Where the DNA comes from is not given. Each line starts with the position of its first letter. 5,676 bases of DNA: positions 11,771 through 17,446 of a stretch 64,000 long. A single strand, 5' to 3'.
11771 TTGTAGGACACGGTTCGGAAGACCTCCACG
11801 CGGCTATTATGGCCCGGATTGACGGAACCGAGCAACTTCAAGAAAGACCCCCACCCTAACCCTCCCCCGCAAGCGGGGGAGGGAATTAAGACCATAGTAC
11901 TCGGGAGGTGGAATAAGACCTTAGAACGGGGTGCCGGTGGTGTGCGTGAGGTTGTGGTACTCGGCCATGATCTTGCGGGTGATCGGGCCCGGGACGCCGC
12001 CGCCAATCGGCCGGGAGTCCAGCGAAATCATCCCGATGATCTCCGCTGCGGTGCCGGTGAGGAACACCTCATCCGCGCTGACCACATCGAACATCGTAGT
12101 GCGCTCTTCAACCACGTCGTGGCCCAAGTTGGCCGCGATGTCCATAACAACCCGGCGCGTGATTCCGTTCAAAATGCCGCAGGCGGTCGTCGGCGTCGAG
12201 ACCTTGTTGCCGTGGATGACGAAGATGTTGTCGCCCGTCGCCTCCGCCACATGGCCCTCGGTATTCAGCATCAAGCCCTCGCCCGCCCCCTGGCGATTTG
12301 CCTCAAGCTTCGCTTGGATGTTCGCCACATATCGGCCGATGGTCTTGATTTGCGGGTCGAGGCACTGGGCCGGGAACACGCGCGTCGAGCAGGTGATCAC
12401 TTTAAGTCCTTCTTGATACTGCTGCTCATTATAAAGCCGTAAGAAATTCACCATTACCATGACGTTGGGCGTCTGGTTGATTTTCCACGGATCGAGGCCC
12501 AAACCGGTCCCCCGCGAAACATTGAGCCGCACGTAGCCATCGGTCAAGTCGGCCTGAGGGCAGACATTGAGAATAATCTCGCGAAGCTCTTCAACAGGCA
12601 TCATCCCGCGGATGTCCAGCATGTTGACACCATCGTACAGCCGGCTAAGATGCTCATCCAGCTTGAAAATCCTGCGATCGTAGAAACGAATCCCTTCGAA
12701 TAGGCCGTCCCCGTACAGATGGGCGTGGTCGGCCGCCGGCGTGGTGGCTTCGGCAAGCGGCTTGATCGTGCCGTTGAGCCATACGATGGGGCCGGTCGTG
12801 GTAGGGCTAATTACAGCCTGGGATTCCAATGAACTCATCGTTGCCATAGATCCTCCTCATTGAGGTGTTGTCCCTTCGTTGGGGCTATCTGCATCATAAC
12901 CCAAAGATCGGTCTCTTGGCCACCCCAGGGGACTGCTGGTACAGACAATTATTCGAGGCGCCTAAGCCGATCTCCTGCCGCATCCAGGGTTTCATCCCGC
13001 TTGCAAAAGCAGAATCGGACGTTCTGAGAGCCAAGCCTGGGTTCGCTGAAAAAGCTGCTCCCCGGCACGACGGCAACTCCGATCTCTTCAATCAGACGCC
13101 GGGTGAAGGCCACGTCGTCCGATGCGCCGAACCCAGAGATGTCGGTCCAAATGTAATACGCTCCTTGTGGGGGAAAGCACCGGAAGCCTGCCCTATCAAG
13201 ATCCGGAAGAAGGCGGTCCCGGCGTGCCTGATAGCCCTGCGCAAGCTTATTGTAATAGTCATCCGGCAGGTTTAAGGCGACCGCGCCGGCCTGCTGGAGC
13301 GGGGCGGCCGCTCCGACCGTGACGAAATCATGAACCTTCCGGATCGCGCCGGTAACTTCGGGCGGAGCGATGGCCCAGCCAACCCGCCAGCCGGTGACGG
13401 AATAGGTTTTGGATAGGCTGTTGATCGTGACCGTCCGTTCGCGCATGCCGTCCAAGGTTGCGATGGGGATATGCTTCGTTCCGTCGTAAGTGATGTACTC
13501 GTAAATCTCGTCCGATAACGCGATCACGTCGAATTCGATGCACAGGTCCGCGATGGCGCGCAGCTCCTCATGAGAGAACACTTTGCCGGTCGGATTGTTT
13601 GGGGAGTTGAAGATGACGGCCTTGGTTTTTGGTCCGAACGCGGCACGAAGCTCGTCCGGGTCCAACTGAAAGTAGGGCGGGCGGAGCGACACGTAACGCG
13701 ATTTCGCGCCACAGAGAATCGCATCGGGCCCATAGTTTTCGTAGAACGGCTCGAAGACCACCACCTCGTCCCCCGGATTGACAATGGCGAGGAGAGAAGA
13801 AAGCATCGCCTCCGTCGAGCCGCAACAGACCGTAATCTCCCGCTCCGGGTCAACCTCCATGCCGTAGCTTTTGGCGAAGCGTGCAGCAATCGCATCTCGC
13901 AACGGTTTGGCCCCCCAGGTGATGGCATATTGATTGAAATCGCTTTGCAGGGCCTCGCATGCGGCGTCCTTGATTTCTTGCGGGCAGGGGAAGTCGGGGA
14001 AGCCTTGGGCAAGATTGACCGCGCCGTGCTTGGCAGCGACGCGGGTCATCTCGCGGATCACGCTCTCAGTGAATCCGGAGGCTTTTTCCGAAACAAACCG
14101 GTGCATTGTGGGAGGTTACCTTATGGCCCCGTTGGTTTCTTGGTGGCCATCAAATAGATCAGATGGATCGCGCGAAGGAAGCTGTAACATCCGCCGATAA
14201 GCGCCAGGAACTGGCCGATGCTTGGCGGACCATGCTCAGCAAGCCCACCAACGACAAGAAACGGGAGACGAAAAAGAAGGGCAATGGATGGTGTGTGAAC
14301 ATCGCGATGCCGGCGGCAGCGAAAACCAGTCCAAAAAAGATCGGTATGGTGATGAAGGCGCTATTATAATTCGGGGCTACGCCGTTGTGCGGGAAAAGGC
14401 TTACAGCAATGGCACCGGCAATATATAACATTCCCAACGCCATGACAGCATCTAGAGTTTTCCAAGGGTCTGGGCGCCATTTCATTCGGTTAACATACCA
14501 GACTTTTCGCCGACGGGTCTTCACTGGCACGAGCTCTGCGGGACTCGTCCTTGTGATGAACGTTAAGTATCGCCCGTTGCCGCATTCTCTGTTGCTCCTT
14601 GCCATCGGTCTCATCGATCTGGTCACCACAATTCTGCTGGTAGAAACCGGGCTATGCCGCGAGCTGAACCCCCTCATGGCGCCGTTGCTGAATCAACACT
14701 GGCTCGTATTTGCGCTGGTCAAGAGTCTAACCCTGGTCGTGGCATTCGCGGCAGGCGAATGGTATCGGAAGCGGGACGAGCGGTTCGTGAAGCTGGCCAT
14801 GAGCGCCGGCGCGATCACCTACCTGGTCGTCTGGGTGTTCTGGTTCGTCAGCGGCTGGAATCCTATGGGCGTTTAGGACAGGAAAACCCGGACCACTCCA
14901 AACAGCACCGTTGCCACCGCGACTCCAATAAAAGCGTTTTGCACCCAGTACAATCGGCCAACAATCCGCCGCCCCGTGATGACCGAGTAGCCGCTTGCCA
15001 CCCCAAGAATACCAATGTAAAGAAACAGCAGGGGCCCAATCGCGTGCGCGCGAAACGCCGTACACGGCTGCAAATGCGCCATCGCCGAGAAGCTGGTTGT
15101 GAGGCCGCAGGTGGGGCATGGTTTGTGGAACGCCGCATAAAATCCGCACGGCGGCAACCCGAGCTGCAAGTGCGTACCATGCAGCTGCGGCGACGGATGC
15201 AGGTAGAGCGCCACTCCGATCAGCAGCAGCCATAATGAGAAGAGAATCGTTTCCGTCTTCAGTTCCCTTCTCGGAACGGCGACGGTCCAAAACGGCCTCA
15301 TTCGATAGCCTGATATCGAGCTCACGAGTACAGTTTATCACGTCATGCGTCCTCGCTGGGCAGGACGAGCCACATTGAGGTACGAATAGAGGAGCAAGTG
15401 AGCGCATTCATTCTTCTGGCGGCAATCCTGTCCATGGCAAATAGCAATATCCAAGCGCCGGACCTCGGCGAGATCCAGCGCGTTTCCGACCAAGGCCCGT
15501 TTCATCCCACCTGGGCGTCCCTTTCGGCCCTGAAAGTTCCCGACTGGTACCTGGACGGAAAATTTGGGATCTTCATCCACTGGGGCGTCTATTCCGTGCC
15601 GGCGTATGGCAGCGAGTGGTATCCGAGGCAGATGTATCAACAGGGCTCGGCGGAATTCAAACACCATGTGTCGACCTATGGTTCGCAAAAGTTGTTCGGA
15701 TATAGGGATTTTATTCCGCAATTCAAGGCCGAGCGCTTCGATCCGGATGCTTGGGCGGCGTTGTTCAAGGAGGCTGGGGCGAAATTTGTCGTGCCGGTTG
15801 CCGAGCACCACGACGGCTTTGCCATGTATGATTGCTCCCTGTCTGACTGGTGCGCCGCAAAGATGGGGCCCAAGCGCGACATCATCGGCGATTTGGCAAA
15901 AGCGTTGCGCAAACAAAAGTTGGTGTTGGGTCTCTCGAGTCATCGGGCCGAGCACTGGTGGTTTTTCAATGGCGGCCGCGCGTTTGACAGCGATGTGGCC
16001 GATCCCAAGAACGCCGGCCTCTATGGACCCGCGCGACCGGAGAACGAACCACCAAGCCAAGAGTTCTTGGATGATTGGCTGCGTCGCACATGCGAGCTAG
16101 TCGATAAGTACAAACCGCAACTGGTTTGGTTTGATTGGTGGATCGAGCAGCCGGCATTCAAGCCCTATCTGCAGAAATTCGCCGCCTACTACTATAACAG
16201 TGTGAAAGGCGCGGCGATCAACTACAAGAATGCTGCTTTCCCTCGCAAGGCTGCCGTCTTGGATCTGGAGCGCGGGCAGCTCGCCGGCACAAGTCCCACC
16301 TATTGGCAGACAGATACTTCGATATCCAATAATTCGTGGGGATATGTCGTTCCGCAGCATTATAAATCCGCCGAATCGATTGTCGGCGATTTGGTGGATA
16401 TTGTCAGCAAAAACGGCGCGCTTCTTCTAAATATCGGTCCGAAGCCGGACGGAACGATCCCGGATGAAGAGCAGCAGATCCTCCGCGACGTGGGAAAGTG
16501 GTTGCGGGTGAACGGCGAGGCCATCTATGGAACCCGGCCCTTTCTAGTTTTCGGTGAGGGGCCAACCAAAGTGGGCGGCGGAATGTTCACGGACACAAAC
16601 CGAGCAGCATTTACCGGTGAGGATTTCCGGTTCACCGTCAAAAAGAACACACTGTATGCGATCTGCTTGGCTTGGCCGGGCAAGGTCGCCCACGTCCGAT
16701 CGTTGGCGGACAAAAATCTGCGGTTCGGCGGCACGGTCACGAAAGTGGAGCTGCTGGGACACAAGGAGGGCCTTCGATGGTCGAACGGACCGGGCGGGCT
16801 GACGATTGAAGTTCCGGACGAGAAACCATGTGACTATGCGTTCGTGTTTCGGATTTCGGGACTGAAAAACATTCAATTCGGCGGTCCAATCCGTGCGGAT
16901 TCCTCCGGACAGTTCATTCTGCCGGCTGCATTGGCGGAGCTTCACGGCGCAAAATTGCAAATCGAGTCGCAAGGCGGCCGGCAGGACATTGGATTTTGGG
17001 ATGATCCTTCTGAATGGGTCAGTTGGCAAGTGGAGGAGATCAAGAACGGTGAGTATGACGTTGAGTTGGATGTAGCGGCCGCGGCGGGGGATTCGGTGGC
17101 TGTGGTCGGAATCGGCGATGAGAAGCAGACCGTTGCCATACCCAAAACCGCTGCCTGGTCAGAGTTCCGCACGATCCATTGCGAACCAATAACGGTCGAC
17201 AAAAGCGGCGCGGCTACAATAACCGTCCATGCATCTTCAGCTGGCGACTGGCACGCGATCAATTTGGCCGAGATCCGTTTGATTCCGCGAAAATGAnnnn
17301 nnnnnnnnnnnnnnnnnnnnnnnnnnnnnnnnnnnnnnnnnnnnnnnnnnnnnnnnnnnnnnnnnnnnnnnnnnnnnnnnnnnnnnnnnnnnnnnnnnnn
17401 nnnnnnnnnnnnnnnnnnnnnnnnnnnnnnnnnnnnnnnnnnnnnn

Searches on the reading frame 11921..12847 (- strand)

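Call 67: search_protein_families(library=pfam, proteins=[window:11921-12847:-], max_evalue=0.0001)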
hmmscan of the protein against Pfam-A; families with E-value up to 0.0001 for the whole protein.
window:11921-12847:- (308 aa): 1 family
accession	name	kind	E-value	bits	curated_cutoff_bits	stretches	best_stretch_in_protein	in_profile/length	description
PF01063.24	Aminotran_4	-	1.2e-52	179.4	28.5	1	48-272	1-219/223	Amino-transferase class IV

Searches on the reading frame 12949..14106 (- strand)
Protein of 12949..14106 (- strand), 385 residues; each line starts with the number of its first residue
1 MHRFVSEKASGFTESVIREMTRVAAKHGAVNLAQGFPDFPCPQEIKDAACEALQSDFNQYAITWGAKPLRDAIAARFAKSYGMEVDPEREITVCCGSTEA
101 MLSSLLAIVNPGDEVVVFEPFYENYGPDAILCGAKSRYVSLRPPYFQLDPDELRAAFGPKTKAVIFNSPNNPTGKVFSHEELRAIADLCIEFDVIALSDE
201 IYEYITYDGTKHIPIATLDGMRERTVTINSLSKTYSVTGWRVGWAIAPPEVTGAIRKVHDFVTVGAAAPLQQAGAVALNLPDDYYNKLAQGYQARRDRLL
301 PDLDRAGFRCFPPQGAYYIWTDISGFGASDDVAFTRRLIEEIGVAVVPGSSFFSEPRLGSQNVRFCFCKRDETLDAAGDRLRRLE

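Call 66: search_protein_families(library=pfam, proteins=[window:12949-14106:-], max_evalue=0.00001)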
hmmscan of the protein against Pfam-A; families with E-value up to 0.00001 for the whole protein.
window:12949-14106:- (385 aa): 2 families
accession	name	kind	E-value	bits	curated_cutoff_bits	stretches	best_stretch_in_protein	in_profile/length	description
PF00155.27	Aminotran_1_2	-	7.8e-71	239.6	19.7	1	30-380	4-360/361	Aminotransferase class I and II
PF01041.23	DegT_DnrJ_EryC1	-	1.1e-06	28.6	19.8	1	90-187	42-136/360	DegT/DnrJ/EryC1/StrS aminotransferase family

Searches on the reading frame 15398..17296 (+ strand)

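Call 21: search_protein_families(library=ncbifam, proteins=[window:15398-17296:+], max_evalue=0.01)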
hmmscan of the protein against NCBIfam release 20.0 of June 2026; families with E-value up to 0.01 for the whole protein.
window:15398-17296:+ (632 aa): 0 families

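Call 66: search_protein_families(library=pfam, proteins=[window:15398-17296:+], max_evalue=0.00001)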
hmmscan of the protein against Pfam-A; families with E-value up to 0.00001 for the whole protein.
window:15398-17296:+ (632 aa): 2 families
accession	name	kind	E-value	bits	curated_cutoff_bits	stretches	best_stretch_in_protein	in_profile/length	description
PF01120.23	Alpha_L_fucos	-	7.5e-107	358.2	25.2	1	28-374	7-345/345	Alpha-L-fucosidase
PF16757.11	Fucosidase_C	-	3.1e-10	40.9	25.6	1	408-486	7-87/88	Alpha-L-fucosidase C-terminal domain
